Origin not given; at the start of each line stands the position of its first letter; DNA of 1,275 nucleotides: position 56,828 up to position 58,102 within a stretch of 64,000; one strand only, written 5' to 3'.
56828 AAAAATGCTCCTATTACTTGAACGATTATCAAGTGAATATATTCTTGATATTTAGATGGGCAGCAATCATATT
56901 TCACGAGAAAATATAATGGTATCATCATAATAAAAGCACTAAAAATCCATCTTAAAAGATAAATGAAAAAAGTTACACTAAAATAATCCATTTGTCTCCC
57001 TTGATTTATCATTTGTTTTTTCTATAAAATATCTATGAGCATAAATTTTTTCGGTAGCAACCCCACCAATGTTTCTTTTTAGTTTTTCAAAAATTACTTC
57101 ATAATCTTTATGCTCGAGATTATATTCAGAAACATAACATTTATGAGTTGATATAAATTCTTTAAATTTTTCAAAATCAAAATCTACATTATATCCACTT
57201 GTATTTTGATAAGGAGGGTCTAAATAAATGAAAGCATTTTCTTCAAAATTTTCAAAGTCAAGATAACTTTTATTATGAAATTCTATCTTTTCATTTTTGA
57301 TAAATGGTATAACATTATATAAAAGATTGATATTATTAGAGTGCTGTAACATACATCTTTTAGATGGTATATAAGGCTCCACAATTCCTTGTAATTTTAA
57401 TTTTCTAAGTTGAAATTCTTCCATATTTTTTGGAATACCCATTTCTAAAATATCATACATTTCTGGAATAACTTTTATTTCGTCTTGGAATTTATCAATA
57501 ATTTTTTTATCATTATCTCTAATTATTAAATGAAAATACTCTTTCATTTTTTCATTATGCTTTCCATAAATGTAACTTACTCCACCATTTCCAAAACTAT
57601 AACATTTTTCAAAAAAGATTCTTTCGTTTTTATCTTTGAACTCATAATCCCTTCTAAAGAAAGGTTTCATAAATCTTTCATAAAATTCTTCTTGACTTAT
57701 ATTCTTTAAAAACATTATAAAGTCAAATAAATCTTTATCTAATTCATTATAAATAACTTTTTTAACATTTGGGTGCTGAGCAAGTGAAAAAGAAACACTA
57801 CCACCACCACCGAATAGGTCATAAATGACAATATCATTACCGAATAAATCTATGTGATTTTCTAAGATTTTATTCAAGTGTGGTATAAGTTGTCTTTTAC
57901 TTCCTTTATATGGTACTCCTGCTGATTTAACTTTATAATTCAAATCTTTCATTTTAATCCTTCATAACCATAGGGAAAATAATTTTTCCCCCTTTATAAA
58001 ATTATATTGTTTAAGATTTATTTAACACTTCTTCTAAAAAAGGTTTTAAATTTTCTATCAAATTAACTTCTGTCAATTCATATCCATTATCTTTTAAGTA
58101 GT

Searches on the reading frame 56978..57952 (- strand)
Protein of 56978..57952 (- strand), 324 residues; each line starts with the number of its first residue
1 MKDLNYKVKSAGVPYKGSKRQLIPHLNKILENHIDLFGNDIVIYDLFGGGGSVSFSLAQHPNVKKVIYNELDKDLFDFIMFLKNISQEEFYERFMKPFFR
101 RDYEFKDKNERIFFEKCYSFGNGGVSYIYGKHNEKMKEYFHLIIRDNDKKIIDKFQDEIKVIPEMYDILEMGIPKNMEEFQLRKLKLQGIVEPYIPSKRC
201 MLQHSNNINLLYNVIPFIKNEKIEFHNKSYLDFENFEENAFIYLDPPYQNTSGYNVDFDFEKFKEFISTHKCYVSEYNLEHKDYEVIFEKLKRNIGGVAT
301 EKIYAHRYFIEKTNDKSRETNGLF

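Call 16: search_protein_families(library=pfam, proteins=[window:56978-57952:-], max_evalue=0.001)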
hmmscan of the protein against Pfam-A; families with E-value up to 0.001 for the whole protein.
window:56978-57952:- (324 aa): 1 family
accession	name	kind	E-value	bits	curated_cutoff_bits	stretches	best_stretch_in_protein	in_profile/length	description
PF02086.21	MethyltransfD12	-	3e-15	57.1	22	1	15-261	1-198/253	D12 class N6 adenine-specific DNA methyltransferase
